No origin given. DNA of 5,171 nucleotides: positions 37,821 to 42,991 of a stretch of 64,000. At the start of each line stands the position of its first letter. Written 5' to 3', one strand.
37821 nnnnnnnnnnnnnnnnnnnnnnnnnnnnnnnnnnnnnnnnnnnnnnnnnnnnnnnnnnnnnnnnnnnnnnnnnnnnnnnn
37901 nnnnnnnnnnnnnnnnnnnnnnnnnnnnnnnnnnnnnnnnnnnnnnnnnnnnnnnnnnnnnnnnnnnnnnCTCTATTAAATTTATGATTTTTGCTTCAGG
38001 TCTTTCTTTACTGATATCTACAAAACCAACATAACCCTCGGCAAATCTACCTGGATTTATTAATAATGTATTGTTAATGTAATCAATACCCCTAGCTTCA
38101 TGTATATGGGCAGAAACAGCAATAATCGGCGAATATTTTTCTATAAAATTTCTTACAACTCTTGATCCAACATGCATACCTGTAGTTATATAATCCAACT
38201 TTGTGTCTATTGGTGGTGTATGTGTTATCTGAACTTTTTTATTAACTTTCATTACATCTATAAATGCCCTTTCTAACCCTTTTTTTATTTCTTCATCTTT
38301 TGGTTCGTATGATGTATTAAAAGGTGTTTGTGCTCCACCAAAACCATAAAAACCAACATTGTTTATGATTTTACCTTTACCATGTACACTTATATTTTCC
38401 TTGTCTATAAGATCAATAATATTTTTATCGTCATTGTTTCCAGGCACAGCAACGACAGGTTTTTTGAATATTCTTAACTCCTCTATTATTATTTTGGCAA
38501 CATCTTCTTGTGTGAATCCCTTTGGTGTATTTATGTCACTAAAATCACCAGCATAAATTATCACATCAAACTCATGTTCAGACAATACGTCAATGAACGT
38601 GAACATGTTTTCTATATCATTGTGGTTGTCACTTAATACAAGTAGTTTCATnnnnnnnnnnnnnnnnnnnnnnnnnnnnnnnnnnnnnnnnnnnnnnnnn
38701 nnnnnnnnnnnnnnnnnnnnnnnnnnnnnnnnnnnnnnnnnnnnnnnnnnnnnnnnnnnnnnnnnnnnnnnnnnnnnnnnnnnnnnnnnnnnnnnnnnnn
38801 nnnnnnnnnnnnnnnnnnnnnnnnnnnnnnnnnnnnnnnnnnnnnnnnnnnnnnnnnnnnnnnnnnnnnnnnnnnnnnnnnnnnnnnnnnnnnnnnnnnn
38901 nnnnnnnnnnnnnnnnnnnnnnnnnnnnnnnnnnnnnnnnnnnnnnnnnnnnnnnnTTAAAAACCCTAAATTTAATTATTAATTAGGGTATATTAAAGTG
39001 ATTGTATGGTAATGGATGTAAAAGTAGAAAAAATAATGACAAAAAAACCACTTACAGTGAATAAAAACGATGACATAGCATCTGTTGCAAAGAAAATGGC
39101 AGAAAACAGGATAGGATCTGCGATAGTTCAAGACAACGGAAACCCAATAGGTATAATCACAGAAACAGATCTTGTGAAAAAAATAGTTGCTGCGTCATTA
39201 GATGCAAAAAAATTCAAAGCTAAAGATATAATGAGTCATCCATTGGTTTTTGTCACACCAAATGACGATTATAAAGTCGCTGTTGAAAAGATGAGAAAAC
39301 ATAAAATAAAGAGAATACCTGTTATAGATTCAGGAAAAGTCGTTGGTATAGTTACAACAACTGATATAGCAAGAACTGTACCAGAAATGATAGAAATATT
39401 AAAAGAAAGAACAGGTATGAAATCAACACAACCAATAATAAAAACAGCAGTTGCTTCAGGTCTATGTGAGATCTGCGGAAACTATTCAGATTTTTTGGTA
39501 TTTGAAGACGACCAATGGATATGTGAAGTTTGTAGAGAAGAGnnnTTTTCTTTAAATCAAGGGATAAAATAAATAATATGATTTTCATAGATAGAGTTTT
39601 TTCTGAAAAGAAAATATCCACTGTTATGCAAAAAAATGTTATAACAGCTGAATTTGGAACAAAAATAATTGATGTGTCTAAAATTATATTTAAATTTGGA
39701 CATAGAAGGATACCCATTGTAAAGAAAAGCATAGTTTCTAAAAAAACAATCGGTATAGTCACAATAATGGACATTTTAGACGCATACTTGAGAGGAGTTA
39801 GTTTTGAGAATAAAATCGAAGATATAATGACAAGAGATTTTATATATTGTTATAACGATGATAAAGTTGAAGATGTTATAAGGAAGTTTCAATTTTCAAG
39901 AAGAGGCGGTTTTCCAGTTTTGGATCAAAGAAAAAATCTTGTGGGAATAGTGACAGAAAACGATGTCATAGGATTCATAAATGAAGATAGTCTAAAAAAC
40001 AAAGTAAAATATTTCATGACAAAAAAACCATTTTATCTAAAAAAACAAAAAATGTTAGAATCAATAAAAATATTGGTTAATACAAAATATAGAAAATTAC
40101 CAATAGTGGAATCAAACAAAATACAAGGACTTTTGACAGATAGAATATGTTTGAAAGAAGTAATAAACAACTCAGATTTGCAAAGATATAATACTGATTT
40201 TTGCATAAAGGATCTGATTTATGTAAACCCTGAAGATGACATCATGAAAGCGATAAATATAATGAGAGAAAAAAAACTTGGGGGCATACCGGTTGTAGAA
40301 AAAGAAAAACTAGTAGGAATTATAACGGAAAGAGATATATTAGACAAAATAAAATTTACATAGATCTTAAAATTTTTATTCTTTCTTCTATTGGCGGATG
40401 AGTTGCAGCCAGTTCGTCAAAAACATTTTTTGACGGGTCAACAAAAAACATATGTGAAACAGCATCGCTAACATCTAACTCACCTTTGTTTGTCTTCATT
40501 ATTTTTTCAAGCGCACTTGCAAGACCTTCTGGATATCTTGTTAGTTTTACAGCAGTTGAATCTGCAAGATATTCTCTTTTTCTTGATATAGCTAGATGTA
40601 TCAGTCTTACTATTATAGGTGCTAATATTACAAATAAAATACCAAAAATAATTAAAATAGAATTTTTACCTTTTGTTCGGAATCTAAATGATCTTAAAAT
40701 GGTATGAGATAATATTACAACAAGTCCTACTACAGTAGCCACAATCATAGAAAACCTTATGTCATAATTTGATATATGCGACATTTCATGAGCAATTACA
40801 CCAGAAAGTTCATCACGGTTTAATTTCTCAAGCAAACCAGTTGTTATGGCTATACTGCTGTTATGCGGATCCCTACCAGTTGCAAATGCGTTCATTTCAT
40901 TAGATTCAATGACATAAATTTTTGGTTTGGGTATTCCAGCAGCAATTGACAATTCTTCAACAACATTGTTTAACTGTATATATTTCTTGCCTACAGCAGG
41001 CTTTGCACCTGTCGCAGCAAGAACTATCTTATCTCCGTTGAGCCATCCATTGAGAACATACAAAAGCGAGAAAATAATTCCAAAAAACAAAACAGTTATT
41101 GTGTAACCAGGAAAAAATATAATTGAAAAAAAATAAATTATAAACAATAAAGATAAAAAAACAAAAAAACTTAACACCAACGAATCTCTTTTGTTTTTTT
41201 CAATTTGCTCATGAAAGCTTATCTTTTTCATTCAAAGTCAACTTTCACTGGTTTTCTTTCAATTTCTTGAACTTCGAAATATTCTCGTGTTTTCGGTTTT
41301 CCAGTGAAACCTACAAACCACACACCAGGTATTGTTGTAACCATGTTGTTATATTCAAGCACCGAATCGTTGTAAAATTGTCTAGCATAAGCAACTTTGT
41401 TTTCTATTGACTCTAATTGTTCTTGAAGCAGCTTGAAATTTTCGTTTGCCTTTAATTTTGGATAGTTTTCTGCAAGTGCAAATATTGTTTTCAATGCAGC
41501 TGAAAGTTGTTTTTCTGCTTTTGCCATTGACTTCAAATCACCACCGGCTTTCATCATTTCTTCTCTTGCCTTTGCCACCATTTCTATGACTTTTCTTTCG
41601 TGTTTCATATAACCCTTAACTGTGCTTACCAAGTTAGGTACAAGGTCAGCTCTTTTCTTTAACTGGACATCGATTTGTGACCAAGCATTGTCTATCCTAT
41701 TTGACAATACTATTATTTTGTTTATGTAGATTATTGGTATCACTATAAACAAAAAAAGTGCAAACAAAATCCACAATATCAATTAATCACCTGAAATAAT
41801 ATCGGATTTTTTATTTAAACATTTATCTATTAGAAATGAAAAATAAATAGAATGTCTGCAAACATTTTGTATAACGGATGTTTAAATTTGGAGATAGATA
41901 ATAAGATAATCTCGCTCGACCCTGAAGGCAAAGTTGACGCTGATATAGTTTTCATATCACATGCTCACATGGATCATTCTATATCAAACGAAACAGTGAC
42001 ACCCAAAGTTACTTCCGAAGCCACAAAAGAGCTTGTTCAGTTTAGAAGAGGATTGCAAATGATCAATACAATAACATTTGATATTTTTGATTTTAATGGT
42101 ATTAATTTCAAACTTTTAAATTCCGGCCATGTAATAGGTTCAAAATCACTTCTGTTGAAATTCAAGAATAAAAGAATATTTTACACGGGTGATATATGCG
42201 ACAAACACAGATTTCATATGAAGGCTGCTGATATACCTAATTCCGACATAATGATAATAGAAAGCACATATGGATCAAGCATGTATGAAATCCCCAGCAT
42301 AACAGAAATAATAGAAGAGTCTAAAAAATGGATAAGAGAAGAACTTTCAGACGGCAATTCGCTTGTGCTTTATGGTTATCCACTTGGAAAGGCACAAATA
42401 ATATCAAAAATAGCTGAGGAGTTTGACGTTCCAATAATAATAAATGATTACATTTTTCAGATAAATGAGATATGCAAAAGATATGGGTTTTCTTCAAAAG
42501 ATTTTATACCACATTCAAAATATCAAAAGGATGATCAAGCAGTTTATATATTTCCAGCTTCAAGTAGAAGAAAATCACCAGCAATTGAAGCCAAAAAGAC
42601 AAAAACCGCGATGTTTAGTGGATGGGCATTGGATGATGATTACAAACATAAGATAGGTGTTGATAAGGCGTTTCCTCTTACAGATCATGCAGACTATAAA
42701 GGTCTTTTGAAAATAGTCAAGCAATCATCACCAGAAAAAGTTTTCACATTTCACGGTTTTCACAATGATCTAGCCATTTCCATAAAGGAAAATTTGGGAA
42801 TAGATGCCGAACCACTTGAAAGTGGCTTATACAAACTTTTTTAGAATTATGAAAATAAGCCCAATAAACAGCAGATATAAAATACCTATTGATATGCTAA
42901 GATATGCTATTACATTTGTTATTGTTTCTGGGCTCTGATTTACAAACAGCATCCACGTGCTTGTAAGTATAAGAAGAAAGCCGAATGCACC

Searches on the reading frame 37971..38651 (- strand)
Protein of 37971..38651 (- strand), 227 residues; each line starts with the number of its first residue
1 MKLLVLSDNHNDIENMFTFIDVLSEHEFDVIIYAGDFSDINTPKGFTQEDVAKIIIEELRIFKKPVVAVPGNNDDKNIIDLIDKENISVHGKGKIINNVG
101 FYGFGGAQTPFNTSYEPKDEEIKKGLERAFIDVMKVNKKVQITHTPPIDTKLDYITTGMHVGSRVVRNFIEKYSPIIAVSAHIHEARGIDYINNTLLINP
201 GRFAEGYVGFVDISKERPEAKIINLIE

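Call 50: search_protein_families(library=pfam, proteins=[window:37971-38651:-], max_evalue=0.0001)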
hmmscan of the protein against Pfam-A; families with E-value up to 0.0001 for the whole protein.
window:37971-38651:- (227 aa): 3 families
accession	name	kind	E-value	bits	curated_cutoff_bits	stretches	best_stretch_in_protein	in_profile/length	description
PF14582.11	Metallophos_3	-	1.2e-14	54.7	28.2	1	129-217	166-253/259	Metallophosphoesterase, calcineurin superfamily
PF00149.33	Metallophos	-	1.5e-14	55.3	21.5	1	1-185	1-190/191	Calcineurin-like phosphoesterase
PF12850.12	Metallophos_2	-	1.9e-13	51.1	27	1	1-203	1-135/154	Calcineurin-like phosphoesterase superfamily domain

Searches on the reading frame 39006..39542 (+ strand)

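Call 50: search_protein_families(library=pfam, proteins=[window:39006-39542:+], max_evalue=0.0001)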
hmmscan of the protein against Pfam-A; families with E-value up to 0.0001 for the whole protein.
window:39006-39542:+ (179 aa): 1 family
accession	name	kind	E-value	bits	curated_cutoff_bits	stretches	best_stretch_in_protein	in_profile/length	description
PF00571.33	CBS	-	6.2e-32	110.1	24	2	72-125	1-55/57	CBS domain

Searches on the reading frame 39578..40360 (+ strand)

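Call 50: search_protein_families(library=pfam, proteins=[window:39578-40360:+], max_evalue=0.0001)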
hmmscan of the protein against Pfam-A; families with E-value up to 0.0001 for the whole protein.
window:39578-40360:+ (261 aa): 1 family
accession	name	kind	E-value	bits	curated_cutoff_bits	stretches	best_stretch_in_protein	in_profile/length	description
PF00571.33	CBS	-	2.2e-44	150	24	3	207-258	3-55/57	CBS domain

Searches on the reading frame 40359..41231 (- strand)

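Call 50: search_protein_families(library=pfam, proteins=[window:40359-41231:-], max_evalue=0.0001)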
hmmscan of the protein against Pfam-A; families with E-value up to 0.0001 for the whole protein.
window:40359-41231:- (291 aa): 1 family
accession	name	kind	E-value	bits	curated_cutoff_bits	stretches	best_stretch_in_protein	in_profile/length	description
PF01435.24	Peptidase_M48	-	8.3e-37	127.2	20.3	1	86-290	6-184/186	Peptidase family M48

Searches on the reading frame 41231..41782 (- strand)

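Call 50: search_protein_families(library=pfam, proteins=[window:41231-41782:-], max_evalue=0.0001)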
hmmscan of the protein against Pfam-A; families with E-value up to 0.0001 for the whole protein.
window:41231-41782:- (184 aa): 1 family
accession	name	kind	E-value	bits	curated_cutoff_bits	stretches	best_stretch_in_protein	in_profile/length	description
PF04011.17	LemA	-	4.5e-55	186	26.2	1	33-183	1-149/149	LemA family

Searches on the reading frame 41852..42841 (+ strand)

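Call 50: search_protein_families(library=pfam, proteins=[window:41852-42841:+], max_evalue=0.0001)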
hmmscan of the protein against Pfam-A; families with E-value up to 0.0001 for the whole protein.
window:41852-42841:+ (330 aa): 1 family
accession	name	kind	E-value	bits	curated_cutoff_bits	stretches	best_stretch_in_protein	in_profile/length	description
PF07521.17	RMMBL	-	8.5e-05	22.9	21.6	0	278-318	16-59/63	Zn-dependent metallo-hydrolase RNA specificity domain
